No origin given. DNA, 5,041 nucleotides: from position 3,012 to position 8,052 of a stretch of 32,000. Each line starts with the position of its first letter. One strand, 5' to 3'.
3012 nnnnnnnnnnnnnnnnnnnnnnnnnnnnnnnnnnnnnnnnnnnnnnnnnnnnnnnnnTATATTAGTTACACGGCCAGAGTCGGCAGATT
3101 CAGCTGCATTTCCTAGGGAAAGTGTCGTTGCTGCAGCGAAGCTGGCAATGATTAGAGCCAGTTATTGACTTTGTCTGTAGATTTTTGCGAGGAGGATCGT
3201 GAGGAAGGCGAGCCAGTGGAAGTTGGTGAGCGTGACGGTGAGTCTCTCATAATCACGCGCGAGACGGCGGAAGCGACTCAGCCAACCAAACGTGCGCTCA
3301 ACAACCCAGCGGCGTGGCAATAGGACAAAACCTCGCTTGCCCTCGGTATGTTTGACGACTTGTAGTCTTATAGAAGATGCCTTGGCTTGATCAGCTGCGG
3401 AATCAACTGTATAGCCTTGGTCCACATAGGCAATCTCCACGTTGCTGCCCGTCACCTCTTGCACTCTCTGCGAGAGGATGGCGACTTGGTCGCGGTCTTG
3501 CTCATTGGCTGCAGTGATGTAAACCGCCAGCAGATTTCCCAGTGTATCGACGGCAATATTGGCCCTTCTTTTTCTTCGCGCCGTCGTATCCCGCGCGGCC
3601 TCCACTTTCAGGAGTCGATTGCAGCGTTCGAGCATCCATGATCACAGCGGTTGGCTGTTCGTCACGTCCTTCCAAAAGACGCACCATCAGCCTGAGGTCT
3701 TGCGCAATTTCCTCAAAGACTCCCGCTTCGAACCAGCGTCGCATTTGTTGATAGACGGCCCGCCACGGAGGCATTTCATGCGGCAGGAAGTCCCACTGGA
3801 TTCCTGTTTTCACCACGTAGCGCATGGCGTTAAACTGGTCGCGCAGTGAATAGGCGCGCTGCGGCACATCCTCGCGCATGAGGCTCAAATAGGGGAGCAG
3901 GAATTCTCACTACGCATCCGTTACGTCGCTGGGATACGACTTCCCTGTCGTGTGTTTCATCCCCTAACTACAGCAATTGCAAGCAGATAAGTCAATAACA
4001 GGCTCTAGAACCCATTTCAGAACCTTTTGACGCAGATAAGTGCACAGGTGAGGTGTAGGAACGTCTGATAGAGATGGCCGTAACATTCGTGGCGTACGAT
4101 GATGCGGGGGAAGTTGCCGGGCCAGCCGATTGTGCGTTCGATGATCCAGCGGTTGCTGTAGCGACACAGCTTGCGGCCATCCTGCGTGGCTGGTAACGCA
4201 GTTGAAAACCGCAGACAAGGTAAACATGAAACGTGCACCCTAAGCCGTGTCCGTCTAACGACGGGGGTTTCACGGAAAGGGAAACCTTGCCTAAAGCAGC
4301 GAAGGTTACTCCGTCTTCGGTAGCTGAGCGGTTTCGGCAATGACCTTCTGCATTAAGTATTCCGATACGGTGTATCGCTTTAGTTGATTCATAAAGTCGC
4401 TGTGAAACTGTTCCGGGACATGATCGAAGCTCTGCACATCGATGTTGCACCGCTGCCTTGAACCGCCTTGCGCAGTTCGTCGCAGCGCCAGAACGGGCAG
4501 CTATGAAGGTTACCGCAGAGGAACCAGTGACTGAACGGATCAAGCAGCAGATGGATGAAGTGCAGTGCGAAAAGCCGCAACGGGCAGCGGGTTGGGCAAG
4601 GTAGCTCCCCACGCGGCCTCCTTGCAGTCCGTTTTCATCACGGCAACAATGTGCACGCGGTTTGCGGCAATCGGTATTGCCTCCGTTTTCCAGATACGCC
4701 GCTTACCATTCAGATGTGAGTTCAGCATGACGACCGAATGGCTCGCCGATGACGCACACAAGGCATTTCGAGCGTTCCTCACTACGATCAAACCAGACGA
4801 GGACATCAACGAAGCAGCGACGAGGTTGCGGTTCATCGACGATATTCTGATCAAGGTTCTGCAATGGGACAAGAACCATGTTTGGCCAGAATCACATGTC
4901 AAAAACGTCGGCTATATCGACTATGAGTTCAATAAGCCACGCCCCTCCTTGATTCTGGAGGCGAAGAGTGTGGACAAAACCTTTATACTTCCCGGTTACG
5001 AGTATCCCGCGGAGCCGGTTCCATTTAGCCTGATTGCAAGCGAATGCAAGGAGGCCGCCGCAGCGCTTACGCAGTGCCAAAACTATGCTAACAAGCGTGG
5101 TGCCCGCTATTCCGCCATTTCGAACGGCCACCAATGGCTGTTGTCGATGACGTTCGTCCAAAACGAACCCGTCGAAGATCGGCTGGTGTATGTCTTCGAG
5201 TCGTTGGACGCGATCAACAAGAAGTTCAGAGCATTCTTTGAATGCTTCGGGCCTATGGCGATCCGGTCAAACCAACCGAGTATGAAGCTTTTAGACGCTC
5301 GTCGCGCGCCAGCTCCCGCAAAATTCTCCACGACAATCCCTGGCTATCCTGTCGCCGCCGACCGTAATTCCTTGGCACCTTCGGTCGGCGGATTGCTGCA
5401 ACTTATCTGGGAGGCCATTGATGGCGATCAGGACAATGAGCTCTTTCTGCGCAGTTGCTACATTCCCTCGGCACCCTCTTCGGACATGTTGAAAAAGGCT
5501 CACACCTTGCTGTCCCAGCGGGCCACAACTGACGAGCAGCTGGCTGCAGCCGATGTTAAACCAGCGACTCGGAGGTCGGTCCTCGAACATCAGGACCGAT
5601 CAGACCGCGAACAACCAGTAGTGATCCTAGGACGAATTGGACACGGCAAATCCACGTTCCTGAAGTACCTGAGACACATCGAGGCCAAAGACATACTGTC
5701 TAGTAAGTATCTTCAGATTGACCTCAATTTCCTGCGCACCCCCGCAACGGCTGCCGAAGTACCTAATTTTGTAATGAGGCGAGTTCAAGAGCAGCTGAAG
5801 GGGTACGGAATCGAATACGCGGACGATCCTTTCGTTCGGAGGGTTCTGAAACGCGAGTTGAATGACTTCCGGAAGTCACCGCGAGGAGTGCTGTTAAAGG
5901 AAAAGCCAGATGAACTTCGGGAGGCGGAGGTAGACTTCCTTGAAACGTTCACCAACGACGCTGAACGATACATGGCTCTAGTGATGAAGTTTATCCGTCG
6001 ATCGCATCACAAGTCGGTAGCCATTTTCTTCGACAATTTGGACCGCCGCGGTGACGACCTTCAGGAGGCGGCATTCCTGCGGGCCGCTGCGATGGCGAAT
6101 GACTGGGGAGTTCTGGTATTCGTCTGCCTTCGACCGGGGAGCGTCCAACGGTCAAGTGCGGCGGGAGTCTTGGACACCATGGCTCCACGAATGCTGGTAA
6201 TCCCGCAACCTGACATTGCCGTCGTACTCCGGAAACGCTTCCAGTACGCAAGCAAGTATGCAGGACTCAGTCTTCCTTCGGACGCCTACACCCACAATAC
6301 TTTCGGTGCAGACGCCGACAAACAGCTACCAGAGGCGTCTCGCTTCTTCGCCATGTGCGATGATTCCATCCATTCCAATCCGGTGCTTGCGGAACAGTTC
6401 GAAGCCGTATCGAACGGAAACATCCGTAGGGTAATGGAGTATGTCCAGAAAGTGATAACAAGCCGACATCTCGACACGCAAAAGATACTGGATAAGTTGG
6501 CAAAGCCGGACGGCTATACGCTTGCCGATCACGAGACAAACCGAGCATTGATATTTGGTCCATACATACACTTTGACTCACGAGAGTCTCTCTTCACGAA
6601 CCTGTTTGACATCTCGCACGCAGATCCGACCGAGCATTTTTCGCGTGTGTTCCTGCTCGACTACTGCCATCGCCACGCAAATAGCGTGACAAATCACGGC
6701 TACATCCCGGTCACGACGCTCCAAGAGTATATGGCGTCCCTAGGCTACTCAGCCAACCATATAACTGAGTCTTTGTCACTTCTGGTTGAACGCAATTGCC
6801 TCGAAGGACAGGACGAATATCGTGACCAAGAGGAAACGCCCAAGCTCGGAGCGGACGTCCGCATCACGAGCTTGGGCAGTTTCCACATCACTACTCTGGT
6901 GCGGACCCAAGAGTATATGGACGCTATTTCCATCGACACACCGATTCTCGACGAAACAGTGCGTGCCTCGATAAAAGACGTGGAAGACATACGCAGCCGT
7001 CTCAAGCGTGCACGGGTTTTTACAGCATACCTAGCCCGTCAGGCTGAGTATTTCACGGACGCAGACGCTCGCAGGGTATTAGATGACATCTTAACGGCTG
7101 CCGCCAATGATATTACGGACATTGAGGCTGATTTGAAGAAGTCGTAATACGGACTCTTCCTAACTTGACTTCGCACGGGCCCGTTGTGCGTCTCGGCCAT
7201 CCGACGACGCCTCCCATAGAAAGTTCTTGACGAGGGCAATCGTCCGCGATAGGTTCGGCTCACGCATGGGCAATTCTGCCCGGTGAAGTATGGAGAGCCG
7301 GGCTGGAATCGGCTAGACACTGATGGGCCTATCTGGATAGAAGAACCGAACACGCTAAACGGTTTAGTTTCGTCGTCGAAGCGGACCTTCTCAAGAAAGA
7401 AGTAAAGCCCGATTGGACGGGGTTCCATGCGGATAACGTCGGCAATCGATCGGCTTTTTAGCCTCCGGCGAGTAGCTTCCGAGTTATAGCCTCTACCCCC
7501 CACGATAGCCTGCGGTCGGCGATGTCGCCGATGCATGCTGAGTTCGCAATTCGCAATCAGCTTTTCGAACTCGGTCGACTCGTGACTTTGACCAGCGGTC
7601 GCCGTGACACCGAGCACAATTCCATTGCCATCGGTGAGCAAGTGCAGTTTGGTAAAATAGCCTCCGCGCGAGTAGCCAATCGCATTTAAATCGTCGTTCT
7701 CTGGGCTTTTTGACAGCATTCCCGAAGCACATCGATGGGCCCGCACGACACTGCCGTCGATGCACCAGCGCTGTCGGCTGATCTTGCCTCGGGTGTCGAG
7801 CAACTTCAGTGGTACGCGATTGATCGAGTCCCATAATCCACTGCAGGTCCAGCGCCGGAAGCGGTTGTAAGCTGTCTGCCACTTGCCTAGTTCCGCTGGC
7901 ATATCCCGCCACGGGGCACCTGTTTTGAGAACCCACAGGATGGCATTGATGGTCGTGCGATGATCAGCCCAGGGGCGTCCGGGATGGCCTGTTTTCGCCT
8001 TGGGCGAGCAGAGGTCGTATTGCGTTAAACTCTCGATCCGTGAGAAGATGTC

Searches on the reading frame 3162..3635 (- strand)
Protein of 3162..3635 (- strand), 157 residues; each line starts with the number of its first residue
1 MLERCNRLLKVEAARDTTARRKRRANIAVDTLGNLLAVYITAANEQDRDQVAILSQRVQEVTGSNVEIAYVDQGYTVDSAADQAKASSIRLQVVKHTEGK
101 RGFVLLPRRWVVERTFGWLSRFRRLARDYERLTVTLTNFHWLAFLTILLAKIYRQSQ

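Call 6: search_protein_families(library=pfam, proteins=[window:3162-3635:-], max_evalue=0.001)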
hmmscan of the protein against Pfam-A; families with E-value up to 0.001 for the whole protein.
window:3162-3635:- (157 aa): 3 families
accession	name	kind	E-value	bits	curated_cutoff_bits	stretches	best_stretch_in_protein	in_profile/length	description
PF01609.27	DDE_Tnp_1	-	5.3e-16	59.4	23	1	20-145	33-197/200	Transposase DDE domain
PF13586.12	DDE_Tnp_1_2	-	2.6e-12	47.4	29.2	1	71-149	3-85/86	Transposase DDE domain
PF13612.12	DDE_Tnp_1_3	-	0.00031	21.2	27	1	27-113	50-135/155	Transposase DDE domain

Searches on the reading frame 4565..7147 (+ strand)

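Call 6: search_protein_families(library=pfam, proteins=[window:4565-7147:+], max_evalue=0.001)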
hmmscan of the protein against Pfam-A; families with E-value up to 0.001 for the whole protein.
window:4565-7147:+ (860 aa): 3 families
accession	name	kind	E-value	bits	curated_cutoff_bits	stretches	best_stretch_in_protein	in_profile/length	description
PF13191.12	AAA_16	-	4.2e-05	24.5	32.6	1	343-502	18-151/167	AAA ATPase domain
PF01637.24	ATPase_2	-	4.3e-05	23.9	33.2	1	343-503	14-129/225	ATPase domain predominantly from Archaea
PF25199.1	nSTAND_NTPase5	-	0.00096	19.4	34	0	336-367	29-59/145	Novel STAND NTPase 5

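Call 46: search_protein_families(library=ncbifam, proteins=[window:4565-7147:+], max_evalue=0.1)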
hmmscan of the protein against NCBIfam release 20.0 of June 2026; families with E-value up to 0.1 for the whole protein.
window:4565-7147:+ (860 aa): 2 families
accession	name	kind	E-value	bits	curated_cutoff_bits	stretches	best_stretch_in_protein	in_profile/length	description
NF047389.1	ATPase_Sll1717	subfamily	1.9e-05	24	75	1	352-508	32-215/454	P-loop ATPase, Sll1717 family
NF000355.4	ribo_prot_ABC_F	equivalog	0.095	11.5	380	0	347-385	337-378/499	ribosomal protection-like ABC-F family protein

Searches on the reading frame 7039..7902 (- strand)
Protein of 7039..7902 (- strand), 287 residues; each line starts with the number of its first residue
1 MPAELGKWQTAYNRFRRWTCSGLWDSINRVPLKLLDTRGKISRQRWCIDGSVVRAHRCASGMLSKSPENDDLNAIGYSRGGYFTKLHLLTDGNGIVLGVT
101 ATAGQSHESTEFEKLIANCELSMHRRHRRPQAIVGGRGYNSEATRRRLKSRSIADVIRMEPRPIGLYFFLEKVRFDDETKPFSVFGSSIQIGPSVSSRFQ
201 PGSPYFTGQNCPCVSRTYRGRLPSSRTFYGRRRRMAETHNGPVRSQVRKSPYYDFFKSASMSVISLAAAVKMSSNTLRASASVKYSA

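Call 6: search_protein_families(library=pfam, proteins=[window:7039-7902:-], max_evalue=0.001)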
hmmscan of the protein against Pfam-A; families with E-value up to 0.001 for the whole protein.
window:7039-7902:- (287 aa): 2 families
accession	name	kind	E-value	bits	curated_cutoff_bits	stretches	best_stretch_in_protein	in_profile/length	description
PF01609.27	DDE_Tnp_1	-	3e-08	34.1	23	1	47-159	8-106/200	Transposase DDE domain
PF13340.11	DUF4096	-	2e-06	28.4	34.3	1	1-27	49-75/76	Putative transposase of IS4/5 family (DUF4096)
